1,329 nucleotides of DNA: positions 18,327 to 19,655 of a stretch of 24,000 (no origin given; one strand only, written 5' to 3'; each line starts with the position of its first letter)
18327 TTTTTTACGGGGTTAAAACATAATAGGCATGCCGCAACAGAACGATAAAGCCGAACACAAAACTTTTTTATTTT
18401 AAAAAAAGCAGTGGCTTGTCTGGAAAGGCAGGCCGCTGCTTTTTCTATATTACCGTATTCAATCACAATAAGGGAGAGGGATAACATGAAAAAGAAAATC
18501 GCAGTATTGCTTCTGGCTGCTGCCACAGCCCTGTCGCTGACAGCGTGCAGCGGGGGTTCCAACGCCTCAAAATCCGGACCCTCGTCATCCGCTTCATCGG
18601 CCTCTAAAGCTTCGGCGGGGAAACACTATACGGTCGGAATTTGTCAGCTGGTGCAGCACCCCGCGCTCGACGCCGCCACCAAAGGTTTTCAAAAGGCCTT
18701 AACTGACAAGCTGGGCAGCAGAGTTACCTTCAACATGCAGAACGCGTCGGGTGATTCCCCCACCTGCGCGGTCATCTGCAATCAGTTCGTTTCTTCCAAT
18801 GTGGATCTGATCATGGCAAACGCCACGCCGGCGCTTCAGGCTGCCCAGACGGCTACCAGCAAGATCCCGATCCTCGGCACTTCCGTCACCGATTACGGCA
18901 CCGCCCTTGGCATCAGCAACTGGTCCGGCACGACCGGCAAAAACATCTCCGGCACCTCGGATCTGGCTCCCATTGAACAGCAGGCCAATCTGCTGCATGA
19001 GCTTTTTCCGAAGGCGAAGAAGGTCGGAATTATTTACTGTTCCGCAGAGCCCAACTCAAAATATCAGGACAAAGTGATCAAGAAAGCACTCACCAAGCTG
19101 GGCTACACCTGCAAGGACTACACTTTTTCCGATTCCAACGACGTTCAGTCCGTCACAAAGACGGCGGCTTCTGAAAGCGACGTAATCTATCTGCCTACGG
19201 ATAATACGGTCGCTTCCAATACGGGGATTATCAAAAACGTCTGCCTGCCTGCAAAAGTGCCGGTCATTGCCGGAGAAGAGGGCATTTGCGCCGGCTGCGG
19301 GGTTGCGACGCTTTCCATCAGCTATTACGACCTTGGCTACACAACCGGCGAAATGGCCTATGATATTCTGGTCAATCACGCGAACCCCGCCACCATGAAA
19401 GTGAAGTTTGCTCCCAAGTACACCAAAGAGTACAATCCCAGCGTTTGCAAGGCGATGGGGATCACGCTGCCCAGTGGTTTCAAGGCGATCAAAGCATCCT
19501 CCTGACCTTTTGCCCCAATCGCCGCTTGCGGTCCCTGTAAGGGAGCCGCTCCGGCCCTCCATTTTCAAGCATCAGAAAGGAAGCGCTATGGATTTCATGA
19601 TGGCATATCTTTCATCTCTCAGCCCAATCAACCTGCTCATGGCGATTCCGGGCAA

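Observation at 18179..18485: Tyr/Phe-rich leader peptide with a four-segment terminator/antiterminator upstream of a putative aromatic amino acid ABC importer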

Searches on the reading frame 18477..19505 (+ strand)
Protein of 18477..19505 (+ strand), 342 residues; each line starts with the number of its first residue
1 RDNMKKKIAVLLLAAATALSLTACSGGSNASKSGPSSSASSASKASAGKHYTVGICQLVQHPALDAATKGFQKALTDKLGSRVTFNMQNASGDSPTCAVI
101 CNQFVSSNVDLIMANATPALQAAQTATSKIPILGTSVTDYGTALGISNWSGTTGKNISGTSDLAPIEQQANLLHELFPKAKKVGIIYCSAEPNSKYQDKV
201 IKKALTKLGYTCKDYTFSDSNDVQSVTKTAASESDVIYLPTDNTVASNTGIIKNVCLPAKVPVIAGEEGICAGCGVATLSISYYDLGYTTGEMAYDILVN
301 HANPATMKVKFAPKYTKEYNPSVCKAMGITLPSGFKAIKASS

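Call 9: search_protein_families(library=pfam, proteins=[window:18477-19505:+])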
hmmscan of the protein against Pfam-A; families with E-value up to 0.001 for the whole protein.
window:18477-19505:+ (342 aa): 2 families
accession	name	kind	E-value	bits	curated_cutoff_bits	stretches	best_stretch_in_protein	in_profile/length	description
PF04392.18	ABC_sub_bind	-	1.1e-58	199.3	25.9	1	53-332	2-282/293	ABC transporter substrate binding protein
PF13407.12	Peripla_BP_4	-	4.4e-05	23.6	35.1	1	64-246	13-196/258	Periplasmic binding protein domain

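Call 10: search_protein_families(library=ncbifam, proteins=[window:18477-19505:+])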
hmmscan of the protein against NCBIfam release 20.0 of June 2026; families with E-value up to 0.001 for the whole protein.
window:18477-19505:+ (342 aa): 1 family
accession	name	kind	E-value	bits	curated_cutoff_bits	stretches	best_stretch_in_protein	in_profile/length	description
NF041285.1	ABC_SBP_TrpX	equivalog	6e-71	239.1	390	1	40-335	20-317/322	tryptophan ABC transporter substrate-binding protein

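Call 11: find_related_loci(query=window:18477-19505:+, collection=genome_contigs, flank=3000)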
Query window:18477-19505:+ (342 aa) in genome_contigs; peptide patterns used: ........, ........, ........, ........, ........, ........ (x = any residue, [..] = any of these).
599 stretches matched a pattern (row limit reached: there are more); 480 encode a relative of the query (tblastn E <= 1e-3); the best 80 are kept; 80 distinct loci.
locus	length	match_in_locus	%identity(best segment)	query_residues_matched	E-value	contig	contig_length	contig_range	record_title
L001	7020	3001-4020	77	1-341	1e-179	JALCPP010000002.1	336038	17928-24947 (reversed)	MAG: Oscillospiraceae bacterium isolate UW_DM_ACUT2_1 Ga0455768_00020, whole genome shotgun sequence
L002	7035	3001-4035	75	1-341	4e-176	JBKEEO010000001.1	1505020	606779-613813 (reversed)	MAG: Oscillospiraceae bacterium isolate UW_FK_CAPRO4_1 LacMBR1_d7_pb10, whole genome shotgun sequence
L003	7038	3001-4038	76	1-342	6e-177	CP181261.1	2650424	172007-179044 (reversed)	MAG: Clostridium sp. isolate UW_FK_CAPRO3_1 chromosome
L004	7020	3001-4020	73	3-341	4e-166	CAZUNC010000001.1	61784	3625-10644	MAG TPA_asm: uncultured Defluviitaleaceae bacterium isolate SRP242652_co1_168 genome assembly, contig: NODE_435_length_6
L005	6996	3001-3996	70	4-340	7e-156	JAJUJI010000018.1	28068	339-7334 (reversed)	MAG: Clostridiales bacterium isolate bin113 k141_761472_length_28068_cov_140.0270, whole genome shotgun sequence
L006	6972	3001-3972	67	1-339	4e-153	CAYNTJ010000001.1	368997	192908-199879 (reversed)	MAG TPA_asm: uncultured Oscillospiraceae bacterium isolate SRP241341_co1_236 genome assembly, contig: NODE_10_length_368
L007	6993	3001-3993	72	4-340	5e-153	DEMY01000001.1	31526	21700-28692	MAG TPA_asm: Clostridiales bacterium UBA2658 UBA2658_contig_493, whole genome shotgun sequence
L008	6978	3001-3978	66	1-339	5e-152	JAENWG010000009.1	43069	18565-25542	MAG: Peptostreptococcaceae bacterium isolate 5_8_m_bin10 k141_247609_length_43069_cov_174.9964, whole genome shotgun seq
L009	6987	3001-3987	64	4-338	1e-144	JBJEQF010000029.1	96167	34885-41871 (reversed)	MAG: Acutalibacteraceae bacterium isolate LOHA29_bin.022 NODE_65_length_96167_cov_9.709839, whole genome shotgun sequenc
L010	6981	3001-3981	64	4-338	4e-141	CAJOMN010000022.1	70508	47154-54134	uncultured Lachnospiraceae bacterium isolate Reindeer_2_mag_16 genome assembly, contig: scaffold_981, whole genome shotg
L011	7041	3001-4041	59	6-339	6e-140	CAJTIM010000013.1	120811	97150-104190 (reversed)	Clostridia bacterium isolate B90_2 genome assembly, contig: MGBC000266.13, whole genome shotgun sequence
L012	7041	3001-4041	59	6-339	4e-140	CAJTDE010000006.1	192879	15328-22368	Clostridia bacterium isolate B52_52_BC_H genome assembly, contig: MGBC000113.6, whole genome shotgun sequence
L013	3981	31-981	68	22-338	5e-141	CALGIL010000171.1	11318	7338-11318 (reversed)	MAG TPA_asm: uncultured Angelakisella sp. isolate SRR1561999_bin.62_CONCOCT_v1.1_MAG genome assembly, contig: ERZ724026.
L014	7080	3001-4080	59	1-339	8e-140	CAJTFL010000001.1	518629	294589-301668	Lachnospiraceae bacterium isolate C49_72_CC_BP genome assembly, contig: MGBC000168.1, whole genome shotgun sequence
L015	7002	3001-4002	62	1-338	2e-139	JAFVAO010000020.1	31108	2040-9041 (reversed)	MAG: Lachnospiraceae bacterium isolate RGIG4995 Roe_deer_Rumen-5__c131516, whole genome shotgun sequence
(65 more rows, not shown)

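Call 15: find_related_loci(query=window:18477-19505:+, collection=metagenome_contigs, flank=3000)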
Query window:18477-19505:+ (342 aa) in metagenome_contigs; peptide patterns used: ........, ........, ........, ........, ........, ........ (x = any residue, [..] = any of these).
599 stretches matched a pattern (row limit reached: there are more); 469 encode a relative of the query (tblastn E <= 1e-3); the best 80 are kept; 80 distinct loci.
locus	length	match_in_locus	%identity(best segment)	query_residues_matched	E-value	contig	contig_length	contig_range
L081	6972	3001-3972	67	1-339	3e-153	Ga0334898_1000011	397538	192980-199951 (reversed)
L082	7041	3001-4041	59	6-339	4e-140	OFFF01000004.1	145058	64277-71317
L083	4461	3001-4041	59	6-339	9e-141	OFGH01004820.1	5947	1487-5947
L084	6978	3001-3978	63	1-342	2e-139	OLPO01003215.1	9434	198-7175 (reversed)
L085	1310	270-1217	62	4-339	5e-152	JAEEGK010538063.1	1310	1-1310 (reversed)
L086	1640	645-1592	63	4-339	2e-149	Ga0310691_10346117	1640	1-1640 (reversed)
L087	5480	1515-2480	63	1-338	5e-138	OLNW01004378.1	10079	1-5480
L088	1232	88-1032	66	25-339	6e-151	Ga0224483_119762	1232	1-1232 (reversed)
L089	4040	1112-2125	64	1-339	1e-140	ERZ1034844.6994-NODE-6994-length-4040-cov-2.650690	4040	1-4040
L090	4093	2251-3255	62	4-335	3e-140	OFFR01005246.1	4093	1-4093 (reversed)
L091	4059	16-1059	60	4-339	1e-137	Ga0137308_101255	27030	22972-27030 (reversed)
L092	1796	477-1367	69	43-339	2e-147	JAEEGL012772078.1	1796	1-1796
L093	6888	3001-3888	68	43-338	1e-136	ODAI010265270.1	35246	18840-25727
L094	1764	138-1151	61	4-339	4e-147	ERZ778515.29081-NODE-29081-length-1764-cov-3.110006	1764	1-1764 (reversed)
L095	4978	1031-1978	63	4-339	8e-137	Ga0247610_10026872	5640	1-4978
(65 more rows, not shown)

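Call 17: find_homologous_proteins(query=window:18477-19505:+, max_evalue=1e-100)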
Query window:18477-19505:+ (342 aa): 7794 proteins with E <= 1e-100 among 8000 candidates; the best 120 are listed.
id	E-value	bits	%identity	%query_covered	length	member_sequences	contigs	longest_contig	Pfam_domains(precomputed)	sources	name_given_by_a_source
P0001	6.4e-216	734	100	99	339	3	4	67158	PF04392.19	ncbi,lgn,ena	-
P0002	4.1e-176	603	80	99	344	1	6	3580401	PF04392.19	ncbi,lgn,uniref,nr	ncbi:ABC transporter substrate-binding protein [Caproiciproducens sp. NJN-50]|uniref:ABC transporter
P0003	4.2e-174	596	85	86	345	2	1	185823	PF13407.13,PF04392.19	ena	-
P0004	7.1e-174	596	85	87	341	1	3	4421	PF04392.19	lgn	-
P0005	2.1e-173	594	85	86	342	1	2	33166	PF13407.13,PF04392.19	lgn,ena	-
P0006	3.4e-168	577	76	99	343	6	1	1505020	PF04392.19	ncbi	ncbi:MAG: ABC transporter substrate-binding protein [Oscillospiraceae bacterium]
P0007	1.8e-167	575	78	99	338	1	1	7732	PF04392.19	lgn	-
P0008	5.2e-167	573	78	99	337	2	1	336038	PF13407.13,PF04392.19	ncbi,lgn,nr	ncbi:MAG: ABC transporter substrate-binding protein [Oscillospiraceae bacterium]|nr:ABC transporter 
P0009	9.6e-165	566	74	98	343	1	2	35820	PF13407.13,PF04392.19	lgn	-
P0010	2.8e-163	561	77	98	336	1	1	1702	PF04392.19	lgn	-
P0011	4.6e-163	560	77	99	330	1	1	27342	PF13407.13,PF04392.19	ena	-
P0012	1.1e-160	552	74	99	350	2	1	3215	PF04392.19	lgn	-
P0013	3.0e-159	548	76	98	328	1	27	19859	PF04392.19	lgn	-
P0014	5.4e-159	547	77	87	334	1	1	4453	PF13407.13,PF04392.19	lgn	-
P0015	6.0e-159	547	75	99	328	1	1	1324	PF04392.19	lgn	-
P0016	4.3e-158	544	74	99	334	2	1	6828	PF04392.19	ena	-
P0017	4.4e-156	537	73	99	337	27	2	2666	PF13407.13,PF04392.19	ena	-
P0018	1.4e-155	535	72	99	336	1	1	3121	PF13407.13,PF04392.19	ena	-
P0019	4.3e-155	534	73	99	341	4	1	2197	PF04392.19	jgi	jgi:putative ABC transport system substrate-binding protein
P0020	5.8e-155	533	76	86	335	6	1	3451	PF13407.13,PF04392.19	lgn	-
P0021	6.8e-155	533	70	99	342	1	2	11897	PF04392.19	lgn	-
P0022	7.8e-155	533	74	91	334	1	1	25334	PF13407.13,PF04392.19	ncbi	-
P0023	1.8e-154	532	72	97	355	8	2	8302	PF13407.13,PF04392.19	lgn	-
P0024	2.5e-154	531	73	99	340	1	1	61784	PF04392.19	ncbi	-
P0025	3.9e-154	531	72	99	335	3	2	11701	PF04392.19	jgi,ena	-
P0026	2.1e-153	528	74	99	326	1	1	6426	PF04392.19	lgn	-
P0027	4.2e-153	527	72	99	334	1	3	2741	PF04392.19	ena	-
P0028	4.9e-153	527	72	99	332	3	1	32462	PF13407.13,PF04392.19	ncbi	-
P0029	5.2e-153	527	73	99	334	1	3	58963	PF04392.19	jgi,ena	-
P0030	6.3e-153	527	72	99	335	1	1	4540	PF13407.13,PF04392.19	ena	-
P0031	7.8e-153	526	77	86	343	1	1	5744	PF04392.19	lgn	-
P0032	8.9e-153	526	71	99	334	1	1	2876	PF04392.19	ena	-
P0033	9.8e-153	526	71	99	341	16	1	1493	PF04392.19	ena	-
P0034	1.3e-152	526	73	99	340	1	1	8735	PF04392.19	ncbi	-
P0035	3.0e-152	525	72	98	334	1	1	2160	PF04392.19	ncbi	-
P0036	6.6e-151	520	70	99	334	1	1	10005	PF04392.19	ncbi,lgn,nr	ncbi:MAG: ABC transporter substrate-binding protein [Oscillospiraceae bacterium]|nr:ABC transporter 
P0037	9.6e-151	520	72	99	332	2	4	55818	PF13407.13,PF04392.19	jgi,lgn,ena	-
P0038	3.7e-150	518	68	97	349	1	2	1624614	PF04392.19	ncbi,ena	-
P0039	3.8e-150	518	-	-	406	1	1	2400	PF13407.13,PF04392.19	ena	-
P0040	5.6e-150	517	70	98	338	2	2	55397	PF04392.19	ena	-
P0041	1.1e-149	516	69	98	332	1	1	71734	PF04392.19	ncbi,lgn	-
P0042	1.6e-149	516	71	98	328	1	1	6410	PF04392.19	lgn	-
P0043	1.8e-149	515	71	99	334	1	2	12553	PF04392.19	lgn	-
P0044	3.3e-149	515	71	99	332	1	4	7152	PF04392.19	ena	-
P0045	6.7e-149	514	71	99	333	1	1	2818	PF04392.19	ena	-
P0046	1.3e-148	513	70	99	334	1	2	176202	PF13407.13,PF04392.19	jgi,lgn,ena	-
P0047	1.4e-148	512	70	98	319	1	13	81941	PF13407.13,PF04392.19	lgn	-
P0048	2.3e-148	512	69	97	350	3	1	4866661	PF04392.19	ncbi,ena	-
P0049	2.7e-148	512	70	99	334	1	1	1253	PF13407.13,PF04392.19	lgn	-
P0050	8.1e-148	510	68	98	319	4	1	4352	PF13407.13,PF04392.19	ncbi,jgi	jgi:putative ABC transport system substrate-binding protein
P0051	3.0e-147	508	70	99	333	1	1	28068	PF04392.19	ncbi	-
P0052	4.1e-147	508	70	99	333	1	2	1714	PF04392.19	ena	-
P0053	4.2e-147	508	72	85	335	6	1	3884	PF13407.13,PF04392.19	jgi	-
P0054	4.7e-147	507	73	86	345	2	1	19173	PF04392.19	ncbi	-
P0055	1.0e-146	506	69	98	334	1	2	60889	PF04392.19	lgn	-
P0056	1.3e-146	506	70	99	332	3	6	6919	PF04392.19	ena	-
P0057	1.8e-146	506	70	98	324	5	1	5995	PF04392.19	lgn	-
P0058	2.0e-146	505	71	98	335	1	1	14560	PF04392.19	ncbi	-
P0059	2.7e-146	505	69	98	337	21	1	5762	PF04392.19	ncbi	-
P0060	3.4e-146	505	68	99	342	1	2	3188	PF13407.13,PF04392.19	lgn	-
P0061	4.0e-146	504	70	98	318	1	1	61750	PF04392.19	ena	-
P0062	4.8e-146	504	69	94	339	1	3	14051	PF04392.19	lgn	-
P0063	1.7e-145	502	69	88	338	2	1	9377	PF13407.13,PF04392.19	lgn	-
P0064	2.0e-145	502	66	97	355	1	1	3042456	PF04392.19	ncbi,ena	-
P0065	2.4e-145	502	68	98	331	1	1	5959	PF04392.19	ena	-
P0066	3.4e-145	501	67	99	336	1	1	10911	PF04392.19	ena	-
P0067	4.3e-145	501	73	87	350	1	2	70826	PF04392.19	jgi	jgi:putative ABC transport system substrate-binding protein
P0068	5.1e-145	501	67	99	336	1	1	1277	PF04392.19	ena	-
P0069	5.2e-145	501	68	99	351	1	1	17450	PF04392.19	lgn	-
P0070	6.1e-145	501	69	98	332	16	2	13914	PF04392.19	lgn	-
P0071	7.7e-145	500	68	99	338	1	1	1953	PF04392.19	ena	-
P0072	1.2e-144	500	68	99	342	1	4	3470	PF04392.19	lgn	-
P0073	2.0e-144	499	66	98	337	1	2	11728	PF13407.13,PF04392.19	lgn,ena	-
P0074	2.1e-144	499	76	86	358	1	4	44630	PF04392.19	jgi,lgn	jgi:putative ABC transport system substrate-binding protein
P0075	8.3e-144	497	69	98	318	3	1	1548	PF04392.19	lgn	-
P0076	1.7e-143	496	70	89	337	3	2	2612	PF13407.13,PF04392.19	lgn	-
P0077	2.5e-143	495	66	99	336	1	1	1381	PF04392.19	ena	-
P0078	4.1e-143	495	67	99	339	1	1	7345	PF04392.19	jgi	jgi:putative ABC transport system substrate-binding protein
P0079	5.8e-143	494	70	97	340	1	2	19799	PF04392.19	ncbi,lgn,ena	-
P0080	1.7e-142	492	70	98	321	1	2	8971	PF04392.19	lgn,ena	-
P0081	2.1e-142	492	68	99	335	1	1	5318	PF04392.19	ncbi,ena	-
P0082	5.0e-142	491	70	98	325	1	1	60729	PF13407.13,PF04392.19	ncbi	-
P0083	5.5e-142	491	70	98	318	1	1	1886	PF04392.19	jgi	jgi:putative ABC transport system substrate-binding protein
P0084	5.7e-142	491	-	-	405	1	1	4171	PF04392.19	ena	-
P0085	9.5e-142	490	66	97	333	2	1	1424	PF04392.19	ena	-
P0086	9.6e-142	490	66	98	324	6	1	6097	PF04392.19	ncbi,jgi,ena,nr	ncbi:MAG TPA: ABC transporter substrate-binding protein [Anaerovoracaceae bacterium]|nr:ABC transpor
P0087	2.1e-141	489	68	98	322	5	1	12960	PF04392.19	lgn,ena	-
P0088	3.9e-141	488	69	89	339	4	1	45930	PF04392.19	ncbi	-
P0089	6.8e-141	487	69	87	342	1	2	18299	PF04392.19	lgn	-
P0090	8.5e-141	487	68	98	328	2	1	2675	PF13407.13,PF04392.19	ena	-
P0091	1.5e-140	486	68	98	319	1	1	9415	PF13407.13,PF04392.19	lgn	-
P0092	2.8e-140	485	65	98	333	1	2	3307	PF04392.19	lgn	-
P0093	3.3e-140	485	67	99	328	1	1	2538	PF13407.13,PF04392.19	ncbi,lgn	-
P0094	3.5e-140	485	71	86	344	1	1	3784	PF04392.19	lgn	-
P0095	5.8e-140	484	67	99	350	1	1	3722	PF04392.19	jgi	jgi:putative ABC transport system substrate-binding protein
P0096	6.6e-140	484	66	98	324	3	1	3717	PF04392.19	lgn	-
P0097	1.4e-139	483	68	98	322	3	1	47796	PF04392.19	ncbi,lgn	-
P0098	2.0e-139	482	67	99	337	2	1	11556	PF04392.19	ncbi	-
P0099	2.3e-139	482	67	98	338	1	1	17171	PF13407.13,PF04392.19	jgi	jgi:putative ABC transport system substrate-binding protein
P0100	6.2e-139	481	66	98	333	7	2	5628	PF04392.19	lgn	-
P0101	1.1e-138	480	69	98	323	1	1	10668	PF04392.19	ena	-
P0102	1.2e-138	480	66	98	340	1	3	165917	PF04392.19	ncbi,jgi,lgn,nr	ncbi:MAG: ABC transporter substrate-binding protein [Intestinimonas sp.]|jgi:putative ABC transport 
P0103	1.2e-138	480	66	99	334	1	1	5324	PF04392.19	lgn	-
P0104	1.2e-138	480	66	98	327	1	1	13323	PF04392.19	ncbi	-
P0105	2.1e-138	479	68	95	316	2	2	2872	PF13407.13,PF04392.19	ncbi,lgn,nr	ncbi:MAG: ABC transporter substrate-binding protein [Clostridiales bacterium]|nr:ABC transporter sub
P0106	8.6e-138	477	66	98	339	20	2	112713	PF13407.13,PF04392.19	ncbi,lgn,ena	-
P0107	9.3e-138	477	67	99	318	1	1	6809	PF04392.19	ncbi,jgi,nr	ncbi:MAG: ABC transporter substrate-binding protein [Oscillospiraceae bacterium]|jgi:putative ABC tr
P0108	1.0e-137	477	71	85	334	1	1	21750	PF04392.19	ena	-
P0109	1.3e-137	476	68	98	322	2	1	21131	PF04392.19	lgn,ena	-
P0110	3.0e-137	475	65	98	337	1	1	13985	PF13407.13,PF04392.19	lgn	-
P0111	7.9e-137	474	69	85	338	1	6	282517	PF13407.13,PF04392.19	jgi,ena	-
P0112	8.8e-137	474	65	99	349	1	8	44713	PF04392.19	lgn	-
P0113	9.0e-137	474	66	98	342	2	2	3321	PF04392.19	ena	-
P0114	1.0e-136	474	67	99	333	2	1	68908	PF13407.13,PF04392.19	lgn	-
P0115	1.2e-136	473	67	98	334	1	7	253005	PF04392.19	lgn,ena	-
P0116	1.3e-136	473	66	99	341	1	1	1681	PF04392.19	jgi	jgi:putative ABC transport system substrate-binding protein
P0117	1.6e-136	473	65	98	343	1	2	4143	PF04392.19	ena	-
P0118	1.8e-136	473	65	98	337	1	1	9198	PF13407.13,PF04392.19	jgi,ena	-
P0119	1.9e-136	473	69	86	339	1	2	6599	PF04392.19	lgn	-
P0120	2.3e-136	472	66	98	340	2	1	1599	PF04392.19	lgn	-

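Call 18: find_encoding_contigs(protein=P0002, flank=2500, max_places=3)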
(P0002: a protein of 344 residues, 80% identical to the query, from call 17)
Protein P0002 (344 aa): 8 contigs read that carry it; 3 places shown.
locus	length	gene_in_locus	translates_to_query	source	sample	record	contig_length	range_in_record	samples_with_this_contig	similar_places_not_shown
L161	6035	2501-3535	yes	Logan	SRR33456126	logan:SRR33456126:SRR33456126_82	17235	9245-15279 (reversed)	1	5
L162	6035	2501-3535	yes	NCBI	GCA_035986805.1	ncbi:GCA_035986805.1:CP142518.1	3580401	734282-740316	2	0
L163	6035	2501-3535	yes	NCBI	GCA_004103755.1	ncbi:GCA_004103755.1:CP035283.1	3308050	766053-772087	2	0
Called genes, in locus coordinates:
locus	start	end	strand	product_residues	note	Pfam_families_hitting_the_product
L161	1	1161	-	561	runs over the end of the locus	PF00501:AMP-binding, PF13193:AMP-binding_C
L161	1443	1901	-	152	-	PF13622:4HBT_3 (weak), PF03061:4HBT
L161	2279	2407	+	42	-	-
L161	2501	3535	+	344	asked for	PF04392:ABC_sub_bind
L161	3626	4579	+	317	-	PF02653:BPD_transp_2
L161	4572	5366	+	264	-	PF00005:ABC_tran, PF02463:SMC_N (faint), PF13304:AAA_21 (faint)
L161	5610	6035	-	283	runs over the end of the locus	PF02588:YitT_membrane, PF10035:DUF2179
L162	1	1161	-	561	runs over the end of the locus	PF00501:AMP-binding, PF13193:AMP-binding_C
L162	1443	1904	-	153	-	PF13622:4HBT_3 (weak), PF03061:4HBT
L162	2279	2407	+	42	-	-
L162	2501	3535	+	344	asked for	PF04392:ABC_sub_bind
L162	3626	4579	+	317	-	PF02653:BPD_transp_2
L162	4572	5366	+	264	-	PF00005:ABC_tran, PF02463:SMC_N (faint), PF13304:AAA_21 (faint)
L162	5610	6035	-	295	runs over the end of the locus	PF02588:YitT_membrane, PF10035:DUF2179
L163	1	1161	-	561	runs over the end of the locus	PF00501:AMP-binding, PF13193:AMP-binding_C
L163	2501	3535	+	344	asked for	PF04392:ABC_sub_bind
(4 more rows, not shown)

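Call 19: find_encoding_contigs(protein=P0003, flank=2500, max_places=3)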
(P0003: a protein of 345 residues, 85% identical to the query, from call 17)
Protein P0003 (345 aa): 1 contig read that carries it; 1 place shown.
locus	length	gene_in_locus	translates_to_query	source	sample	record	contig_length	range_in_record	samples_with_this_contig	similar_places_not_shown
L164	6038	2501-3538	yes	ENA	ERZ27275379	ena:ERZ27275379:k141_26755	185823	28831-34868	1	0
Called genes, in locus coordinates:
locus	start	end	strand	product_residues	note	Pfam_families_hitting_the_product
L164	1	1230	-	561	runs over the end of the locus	PF00501:AMP-binding, PF13193:AMP-binding_C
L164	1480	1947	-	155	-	PF13622:4HBT_3 (weak), PF03061:4HBT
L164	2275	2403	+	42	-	-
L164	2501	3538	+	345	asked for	PF04392:ABC_sub_bind, PF13407:Peripla_BP_4 (faint)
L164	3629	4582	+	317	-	PF02653:BPD_transp_2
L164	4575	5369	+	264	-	PF00005:ABC_tran, PF02463:SMC_N (faint), PF13304:AAA_21 (faint)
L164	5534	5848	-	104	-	-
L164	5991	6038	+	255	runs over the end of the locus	PF11398:DUF2813 (faint), PF00005:ABC_tran, PF13304:AAA_21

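Call 20: find_encoding_contigs(protein=P0005, flank=2500, max_places=3)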
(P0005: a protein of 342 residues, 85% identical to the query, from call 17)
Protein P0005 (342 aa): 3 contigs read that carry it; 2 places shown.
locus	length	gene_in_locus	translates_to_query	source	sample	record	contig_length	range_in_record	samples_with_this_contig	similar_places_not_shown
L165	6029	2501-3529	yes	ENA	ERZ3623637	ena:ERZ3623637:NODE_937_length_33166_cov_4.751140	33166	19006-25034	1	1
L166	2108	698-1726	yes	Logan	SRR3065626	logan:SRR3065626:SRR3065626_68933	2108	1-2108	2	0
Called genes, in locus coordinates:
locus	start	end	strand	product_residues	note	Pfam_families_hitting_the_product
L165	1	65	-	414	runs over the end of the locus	PF05673:DUF815, PF00004:AAA (faint)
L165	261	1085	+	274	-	-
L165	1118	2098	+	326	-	PF02517:Rce1-like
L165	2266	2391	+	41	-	-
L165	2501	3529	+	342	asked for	PF04392:ABC_sub_bind, PF13407:Peripla_BP_4 (faint)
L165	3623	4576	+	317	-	PF02653:BPD_transp_2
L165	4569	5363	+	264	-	PF02463:SMC_N (faint), PF00005:ABC_tran, PF13304:AAA_21 (faint)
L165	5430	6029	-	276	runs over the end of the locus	PF01116:F_bP_aldolase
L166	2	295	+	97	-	?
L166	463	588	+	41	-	-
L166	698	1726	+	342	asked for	PF04392:ABC_sub_bind, PF13407:Peripla_BP_4 (faint)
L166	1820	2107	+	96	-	?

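Call 21: find_encoding_contigs(protein=P0007, flank=2500, max_places=3)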
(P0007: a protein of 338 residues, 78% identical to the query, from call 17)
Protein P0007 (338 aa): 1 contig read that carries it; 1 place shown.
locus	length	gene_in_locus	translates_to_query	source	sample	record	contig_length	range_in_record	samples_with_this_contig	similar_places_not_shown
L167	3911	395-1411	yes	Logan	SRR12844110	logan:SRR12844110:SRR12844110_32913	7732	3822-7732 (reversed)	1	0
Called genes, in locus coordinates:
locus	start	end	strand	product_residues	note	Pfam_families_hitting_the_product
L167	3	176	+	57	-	?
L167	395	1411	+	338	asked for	PF04392:ABC_sub_bind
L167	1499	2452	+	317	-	PF02653:BPD_transp_2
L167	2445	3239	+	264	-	PF00005:ABC_tran, PF02463:SMC_N (faint), PF13304:AAA_21 (faint)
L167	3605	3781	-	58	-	-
